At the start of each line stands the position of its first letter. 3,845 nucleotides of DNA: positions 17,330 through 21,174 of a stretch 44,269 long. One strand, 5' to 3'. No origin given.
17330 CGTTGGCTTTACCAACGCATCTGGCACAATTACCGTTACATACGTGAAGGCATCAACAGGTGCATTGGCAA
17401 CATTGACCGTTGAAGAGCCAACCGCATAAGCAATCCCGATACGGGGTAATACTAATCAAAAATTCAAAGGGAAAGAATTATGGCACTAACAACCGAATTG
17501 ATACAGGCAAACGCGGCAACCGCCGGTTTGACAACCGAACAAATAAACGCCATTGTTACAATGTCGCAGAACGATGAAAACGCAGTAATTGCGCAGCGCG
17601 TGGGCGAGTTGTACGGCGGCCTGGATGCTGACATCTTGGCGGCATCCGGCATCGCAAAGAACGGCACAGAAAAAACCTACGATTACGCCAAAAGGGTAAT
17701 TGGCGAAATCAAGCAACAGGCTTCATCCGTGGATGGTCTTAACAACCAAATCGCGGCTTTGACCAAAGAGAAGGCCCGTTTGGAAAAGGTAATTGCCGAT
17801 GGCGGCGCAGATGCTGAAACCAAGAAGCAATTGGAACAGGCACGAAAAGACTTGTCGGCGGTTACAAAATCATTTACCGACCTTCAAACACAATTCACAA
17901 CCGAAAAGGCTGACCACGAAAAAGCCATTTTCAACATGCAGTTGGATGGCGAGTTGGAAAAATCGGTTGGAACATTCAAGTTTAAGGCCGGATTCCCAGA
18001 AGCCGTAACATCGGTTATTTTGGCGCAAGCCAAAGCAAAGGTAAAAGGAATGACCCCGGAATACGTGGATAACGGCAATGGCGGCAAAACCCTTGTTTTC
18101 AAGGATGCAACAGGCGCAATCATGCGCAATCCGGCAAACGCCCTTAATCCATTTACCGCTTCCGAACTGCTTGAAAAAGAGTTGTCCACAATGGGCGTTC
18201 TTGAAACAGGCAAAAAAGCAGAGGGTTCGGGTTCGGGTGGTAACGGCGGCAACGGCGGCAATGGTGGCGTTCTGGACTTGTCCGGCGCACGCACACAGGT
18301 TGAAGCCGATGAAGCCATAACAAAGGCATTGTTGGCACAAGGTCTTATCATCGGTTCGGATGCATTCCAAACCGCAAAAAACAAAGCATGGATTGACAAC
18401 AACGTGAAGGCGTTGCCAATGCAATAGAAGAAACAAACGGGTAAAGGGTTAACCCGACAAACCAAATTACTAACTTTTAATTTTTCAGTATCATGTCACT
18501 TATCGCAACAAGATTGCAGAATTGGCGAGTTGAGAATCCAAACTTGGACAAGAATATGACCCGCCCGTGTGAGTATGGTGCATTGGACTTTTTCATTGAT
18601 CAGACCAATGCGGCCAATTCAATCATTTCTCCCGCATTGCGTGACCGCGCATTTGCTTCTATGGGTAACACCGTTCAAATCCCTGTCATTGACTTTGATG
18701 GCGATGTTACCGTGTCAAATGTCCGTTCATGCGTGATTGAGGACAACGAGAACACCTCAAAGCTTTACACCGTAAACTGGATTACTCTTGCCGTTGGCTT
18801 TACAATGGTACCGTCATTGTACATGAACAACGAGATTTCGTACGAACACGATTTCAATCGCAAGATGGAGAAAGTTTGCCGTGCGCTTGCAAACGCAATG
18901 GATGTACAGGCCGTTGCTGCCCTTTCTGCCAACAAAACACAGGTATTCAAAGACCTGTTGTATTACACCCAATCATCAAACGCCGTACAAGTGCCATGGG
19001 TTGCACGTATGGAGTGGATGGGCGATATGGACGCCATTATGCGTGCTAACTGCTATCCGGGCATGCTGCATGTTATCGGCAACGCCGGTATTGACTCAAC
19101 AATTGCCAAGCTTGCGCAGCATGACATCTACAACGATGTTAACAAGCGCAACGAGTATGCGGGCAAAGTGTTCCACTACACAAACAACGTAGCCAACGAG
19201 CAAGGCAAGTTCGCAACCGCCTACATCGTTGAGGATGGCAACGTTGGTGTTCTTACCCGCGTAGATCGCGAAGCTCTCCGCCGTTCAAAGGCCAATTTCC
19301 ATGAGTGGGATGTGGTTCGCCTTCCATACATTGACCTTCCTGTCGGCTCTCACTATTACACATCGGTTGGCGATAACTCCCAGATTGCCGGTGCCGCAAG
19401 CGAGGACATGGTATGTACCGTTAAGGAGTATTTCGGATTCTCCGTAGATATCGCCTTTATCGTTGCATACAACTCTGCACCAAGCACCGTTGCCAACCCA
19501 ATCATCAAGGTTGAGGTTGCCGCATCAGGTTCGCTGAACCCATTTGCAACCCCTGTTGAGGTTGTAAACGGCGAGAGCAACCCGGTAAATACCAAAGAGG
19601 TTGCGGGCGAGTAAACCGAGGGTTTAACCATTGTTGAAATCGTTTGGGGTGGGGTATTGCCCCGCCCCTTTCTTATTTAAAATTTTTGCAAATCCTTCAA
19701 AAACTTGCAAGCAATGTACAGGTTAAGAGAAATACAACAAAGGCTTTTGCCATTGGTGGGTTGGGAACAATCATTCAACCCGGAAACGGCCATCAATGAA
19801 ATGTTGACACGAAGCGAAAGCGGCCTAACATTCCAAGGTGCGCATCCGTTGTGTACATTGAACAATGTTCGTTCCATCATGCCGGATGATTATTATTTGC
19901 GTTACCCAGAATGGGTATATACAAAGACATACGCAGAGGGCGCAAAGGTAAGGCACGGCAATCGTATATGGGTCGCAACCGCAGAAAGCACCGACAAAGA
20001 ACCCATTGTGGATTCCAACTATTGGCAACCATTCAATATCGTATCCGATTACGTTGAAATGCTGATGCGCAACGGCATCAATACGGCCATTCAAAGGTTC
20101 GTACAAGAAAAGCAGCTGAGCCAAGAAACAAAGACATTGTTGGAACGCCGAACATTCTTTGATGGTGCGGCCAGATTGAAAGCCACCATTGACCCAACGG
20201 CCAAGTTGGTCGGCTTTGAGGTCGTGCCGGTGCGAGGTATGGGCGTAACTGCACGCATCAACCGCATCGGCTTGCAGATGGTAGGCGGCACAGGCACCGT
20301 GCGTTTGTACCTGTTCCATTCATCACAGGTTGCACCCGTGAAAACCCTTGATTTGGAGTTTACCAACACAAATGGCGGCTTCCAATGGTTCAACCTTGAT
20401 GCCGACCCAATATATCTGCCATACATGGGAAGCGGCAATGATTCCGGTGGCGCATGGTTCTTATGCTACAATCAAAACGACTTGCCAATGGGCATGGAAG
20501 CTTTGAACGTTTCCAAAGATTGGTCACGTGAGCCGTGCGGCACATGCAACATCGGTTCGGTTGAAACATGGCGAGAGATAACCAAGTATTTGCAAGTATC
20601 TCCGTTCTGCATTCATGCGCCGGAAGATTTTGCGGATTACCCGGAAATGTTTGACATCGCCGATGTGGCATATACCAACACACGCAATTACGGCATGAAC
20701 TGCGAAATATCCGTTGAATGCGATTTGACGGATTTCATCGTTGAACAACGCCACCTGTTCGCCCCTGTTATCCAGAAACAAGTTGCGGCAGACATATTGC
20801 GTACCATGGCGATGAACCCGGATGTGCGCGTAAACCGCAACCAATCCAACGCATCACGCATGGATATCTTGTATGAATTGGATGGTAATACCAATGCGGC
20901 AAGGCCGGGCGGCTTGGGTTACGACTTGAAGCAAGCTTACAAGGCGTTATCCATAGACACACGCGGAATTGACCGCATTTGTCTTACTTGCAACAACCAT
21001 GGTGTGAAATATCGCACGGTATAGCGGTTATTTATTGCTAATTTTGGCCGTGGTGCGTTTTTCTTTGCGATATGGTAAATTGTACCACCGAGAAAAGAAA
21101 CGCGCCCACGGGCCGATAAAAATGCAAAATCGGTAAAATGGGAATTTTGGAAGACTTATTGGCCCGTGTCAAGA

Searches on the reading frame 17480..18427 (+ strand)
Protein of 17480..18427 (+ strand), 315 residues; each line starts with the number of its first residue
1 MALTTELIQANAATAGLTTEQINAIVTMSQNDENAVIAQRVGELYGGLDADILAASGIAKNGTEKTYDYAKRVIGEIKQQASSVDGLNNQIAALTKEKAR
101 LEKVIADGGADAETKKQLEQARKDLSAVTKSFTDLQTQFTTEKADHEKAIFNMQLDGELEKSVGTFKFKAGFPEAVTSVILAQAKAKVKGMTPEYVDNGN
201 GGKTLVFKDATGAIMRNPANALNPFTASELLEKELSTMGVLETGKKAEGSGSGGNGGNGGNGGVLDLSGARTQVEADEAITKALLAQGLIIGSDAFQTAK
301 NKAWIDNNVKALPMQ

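Call 23: search_protein_families(library=phrogs, proteins=[window:17480-18427:+], max_evalue=0.001)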
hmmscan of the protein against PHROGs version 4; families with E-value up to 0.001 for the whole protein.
window:17480-18427:+ (315 aa): 2 families
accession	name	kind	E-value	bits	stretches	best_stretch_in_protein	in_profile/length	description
phrog_7970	-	head and packaging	2.6e-60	205.4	1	1-314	1-318/319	virion structural protein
phrog_206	-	head and packaging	3.4e-06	28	1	60-270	20-230/263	head scaffolding protein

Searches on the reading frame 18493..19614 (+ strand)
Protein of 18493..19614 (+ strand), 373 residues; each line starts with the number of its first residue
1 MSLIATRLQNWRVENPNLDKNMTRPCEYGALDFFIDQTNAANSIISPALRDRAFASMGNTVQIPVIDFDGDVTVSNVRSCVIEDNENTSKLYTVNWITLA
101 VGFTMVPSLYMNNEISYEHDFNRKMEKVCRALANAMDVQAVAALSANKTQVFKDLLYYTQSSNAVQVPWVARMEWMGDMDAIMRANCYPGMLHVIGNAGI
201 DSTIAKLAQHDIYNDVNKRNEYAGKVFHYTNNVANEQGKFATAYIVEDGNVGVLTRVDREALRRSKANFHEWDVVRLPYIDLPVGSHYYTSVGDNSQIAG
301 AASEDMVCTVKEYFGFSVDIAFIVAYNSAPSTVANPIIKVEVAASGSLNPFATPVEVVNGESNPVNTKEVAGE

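Call 23: search_protein_families(library=phrogs, proteins=[window:18493-19614:+], max_evalue=0.001)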
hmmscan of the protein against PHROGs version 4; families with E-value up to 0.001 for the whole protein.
window:18493-19614:+ (373 aa): 1 family
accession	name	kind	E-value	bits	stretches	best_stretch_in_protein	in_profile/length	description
phrog_7231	-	head and packaging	3.2e-123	412.2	1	1-344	1-348/349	virion structural protein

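Call 85: search_protein_families(library=pfam, proteins=[window:18493-19614:+], max_evalue=0.05)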
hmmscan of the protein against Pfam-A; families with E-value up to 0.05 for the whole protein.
window:18493-19614:+ (373 aa): 1 family
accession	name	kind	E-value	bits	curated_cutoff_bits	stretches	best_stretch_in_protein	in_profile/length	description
PF10223.15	Menorin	-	0.018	14.9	25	1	94-160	137-202/242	Menorin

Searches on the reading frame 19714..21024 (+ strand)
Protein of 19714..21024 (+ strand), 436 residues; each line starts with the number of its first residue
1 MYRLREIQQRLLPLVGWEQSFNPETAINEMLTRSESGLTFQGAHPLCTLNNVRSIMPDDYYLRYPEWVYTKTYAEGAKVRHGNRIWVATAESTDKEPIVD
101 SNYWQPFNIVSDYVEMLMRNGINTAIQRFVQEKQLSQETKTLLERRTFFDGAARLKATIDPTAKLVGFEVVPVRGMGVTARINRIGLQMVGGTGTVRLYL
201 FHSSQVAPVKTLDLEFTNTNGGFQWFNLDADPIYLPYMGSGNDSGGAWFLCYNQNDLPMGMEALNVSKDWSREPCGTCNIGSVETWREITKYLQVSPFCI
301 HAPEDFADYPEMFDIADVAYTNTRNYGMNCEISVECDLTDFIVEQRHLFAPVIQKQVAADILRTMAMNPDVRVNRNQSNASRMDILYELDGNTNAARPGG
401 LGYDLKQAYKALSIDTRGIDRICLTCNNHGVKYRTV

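Call 23: search_protein_families(library=phrogs, proteins=[window:19714-21024:+], max_evalue=0.001)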
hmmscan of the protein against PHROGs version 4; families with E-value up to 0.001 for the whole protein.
window:19714-21024:+ (436 aa): 2 families
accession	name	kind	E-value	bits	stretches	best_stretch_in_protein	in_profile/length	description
phrog_8189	-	unknown function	7.5e-134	447.9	1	1-436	1-420/421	-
phrog_6278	-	unknown function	0.00092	19.4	0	63-109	27-76/306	-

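Call 85: search_protein_families(library=pfam, proteins=[window:19714-21024:+], max_evalue=0.05)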
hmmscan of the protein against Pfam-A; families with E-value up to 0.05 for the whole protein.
window:19714-21024:+ (436 aa): 0 families
